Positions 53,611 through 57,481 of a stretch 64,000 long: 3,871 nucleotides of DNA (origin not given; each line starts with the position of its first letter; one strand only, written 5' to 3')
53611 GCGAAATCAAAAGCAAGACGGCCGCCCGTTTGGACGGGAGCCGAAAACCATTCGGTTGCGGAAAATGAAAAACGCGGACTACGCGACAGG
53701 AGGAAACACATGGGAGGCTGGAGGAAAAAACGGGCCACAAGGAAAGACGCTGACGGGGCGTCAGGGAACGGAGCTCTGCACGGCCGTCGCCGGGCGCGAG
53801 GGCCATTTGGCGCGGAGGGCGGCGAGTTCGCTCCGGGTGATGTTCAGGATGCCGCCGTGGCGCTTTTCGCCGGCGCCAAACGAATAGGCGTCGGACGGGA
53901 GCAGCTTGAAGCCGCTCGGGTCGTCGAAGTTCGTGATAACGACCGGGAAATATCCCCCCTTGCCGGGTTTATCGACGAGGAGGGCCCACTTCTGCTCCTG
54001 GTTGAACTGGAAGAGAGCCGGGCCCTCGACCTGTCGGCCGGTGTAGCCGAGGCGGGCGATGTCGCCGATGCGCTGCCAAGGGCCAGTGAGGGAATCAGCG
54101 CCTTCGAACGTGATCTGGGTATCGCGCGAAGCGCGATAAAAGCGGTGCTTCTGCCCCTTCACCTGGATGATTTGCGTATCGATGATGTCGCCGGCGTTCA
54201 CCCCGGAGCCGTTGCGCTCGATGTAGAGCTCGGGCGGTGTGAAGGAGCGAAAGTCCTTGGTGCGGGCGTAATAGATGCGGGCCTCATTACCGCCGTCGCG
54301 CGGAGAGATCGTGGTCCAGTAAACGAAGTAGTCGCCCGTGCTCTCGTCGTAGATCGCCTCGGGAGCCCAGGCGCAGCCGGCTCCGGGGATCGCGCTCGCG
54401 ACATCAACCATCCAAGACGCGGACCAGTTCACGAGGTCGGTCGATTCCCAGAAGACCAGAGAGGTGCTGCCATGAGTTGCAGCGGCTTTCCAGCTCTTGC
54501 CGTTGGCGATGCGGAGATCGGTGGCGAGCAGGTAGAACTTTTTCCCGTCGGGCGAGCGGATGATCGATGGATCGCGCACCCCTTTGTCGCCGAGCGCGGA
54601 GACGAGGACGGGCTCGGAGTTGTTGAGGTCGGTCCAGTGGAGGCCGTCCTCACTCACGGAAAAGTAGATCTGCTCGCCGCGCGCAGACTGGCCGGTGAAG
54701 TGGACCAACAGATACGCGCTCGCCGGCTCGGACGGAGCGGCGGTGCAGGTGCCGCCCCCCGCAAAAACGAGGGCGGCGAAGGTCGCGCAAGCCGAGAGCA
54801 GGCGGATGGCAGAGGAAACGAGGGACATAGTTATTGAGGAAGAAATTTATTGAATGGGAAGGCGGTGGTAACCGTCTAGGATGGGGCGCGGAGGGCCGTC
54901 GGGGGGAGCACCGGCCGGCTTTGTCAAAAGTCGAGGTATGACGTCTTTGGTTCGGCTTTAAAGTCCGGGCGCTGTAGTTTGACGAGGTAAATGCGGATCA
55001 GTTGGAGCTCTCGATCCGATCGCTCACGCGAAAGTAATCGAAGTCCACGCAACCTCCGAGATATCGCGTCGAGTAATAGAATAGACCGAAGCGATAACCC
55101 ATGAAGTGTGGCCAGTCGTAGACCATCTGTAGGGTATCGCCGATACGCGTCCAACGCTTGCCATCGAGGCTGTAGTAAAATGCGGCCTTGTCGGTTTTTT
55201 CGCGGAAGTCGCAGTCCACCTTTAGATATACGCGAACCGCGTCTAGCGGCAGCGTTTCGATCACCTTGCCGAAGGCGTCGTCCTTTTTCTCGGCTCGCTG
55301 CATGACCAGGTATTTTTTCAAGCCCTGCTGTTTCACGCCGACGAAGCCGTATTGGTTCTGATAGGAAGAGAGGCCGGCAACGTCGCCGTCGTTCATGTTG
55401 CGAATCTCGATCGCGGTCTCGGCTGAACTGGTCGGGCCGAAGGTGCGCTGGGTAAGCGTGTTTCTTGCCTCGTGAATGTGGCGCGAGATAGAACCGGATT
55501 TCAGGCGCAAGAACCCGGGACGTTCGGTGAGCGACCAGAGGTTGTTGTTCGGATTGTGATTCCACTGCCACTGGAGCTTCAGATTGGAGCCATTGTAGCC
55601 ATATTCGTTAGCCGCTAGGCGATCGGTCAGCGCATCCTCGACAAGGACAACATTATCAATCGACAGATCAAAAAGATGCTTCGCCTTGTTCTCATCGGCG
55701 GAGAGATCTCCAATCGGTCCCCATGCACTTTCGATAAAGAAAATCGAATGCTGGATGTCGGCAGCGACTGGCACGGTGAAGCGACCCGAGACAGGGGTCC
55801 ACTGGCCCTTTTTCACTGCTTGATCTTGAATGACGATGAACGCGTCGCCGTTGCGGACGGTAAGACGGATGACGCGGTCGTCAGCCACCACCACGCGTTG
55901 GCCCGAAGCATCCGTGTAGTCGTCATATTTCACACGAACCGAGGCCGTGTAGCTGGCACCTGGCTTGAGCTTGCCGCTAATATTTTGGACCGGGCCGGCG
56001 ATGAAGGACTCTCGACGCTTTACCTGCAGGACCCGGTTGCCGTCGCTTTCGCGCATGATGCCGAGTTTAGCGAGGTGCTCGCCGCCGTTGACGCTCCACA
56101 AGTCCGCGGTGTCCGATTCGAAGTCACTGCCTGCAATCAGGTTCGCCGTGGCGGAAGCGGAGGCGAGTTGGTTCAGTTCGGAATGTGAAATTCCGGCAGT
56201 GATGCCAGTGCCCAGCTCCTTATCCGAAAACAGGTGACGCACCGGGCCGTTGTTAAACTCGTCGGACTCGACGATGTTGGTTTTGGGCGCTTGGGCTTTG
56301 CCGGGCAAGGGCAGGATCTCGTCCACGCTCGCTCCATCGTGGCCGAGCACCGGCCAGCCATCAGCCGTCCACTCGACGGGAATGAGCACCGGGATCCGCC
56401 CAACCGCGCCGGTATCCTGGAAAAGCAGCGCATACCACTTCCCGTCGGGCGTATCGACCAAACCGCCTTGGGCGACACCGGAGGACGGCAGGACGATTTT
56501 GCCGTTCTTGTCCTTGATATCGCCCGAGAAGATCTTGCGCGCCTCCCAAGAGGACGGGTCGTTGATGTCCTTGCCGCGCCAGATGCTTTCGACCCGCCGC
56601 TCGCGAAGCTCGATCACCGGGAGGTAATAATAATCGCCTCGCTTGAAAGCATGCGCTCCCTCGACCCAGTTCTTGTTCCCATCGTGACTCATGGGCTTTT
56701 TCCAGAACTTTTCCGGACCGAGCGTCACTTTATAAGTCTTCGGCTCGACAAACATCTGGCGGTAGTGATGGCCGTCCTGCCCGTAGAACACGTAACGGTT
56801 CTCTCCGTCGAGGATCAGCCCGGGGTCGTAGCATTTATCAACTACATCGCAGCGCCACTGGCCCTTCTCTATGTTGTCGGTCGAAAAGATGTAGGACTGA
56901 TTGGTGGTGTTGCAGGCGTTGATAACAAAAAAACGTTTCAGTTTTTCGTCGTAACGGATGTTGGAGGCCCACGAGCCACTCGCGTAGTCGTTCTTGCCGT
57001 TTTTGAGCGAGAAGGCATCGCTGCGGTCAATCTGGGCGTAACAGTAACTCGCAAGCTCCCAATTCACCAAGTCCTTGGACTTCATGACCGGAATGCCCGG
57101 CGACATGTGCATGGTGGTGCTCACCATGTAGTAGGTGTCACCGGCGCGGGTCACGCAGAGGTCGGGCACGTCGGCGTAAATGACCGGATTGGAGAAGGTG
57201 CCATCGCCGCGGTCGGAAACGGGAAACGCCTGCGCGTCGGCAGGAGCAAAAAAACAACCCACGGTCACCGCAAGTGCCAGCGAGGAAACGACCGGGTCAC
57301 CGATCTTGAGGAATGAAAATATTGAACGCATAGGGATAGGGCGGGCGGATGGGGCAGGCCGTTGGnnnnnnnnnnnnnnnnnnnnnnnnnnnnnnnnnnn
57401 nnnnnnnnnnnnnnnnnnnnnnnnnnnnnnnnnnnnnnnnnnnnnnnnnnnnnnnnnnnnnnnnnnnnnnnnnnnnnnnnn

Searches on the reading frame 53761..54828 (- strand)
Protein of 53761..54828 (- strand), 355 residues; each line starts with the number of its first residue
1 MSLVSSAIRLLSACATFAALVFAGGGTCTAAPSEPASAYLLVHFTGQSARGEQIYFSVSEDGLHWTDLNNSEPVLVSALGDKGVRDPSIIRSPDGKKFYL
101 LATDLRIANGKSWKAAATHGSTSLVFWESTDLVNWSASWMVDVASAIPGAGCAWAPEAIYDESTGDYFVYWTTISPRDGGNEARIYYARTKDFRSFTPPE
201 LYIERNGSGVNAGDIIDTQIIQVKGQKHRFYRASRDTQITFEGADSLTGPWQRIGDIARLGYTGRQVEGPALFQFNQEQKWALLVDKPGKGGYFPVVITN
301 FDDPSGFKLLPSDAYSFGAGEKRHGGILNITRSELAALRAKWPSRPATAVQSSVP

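Call 71: search_protein_families(library=pfam, proteins=[window:53761-54828:-], max_evalue=0.01)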
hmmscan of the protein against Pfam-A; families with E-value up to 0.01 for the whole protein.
window:53761-54828:- (355 aa): 2 families
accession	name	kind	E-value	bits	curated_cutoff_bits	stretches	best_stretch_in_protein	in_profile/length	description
PF04616.20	Glyco_hydro_43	-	1.6e-08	34.7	32.2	1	84-232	10-139/288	Glycosyl hydrolases family 43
PF00251.26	Glyco_hydro_32N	-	1.5e-06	28.5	22.1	0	34-103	80-150/307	Glycosyl hydrolases family 32 N-terminal domain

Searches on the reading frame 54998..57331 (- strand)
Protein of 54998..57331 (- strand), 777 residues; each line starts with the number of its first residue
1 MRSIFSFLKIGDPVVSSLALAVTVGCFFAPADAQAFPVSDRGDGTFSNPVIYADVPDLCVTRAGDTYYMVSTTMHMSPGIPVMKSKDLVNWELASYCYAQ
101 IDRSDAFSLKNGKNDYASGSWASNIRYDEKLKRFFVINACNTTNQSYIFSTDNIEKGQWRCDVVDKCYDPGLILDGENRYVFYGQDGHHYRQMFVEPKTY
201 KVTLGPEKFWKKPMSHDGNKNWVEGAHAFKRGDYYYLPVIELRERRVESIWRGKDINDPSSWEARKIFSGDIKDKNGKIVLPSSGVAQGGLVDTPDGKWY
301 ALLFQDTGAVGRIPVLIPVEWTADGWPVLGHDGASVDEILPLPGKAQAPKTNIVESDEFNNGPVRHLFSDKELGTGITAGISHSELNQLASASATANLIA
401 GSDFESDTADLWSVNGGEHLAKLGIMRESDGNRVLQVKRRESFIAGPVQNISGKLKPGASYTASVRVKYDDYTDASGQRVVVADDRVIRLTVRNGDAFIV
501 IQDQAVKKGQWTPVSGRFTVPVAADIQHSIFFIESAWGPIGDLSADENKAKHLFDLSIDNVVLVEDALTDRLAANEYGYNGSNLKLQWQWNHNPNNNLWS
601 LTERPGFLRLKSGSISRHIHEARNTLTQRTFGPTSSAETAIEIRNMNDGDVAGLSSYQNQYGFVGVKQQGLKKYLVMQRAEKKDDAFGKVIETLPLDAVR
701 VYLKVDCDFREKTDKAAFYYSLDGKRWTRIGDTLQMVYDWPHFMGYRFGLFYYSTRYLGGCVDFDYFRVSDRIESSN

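Call 7: search_protein_families(library=pfam, proteins=[window:54998-57331:-], max_evalue=0.001)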
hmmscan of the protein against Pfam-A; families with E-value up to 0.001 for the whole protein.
window:54998-57331:- (777 aa): 3 families
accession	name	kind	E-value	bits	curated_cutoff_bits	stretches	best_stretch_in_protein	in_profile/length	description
PF17851.8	GH43_C2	-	3.4e-42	144.9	22.7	1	579-769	4-202/203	Beta xylosidase C-terminal Concanavalin A-like domain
PF04616.20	Glyco_hydro_43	-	9e-33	114.3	32.2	1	46-327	1-288/288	Glycosyl hydrolases family 43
PF02018.23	CBM_4_9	-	1.4e-13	51.8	25.9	1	397-535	2-131/136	Carbohydrate binding domain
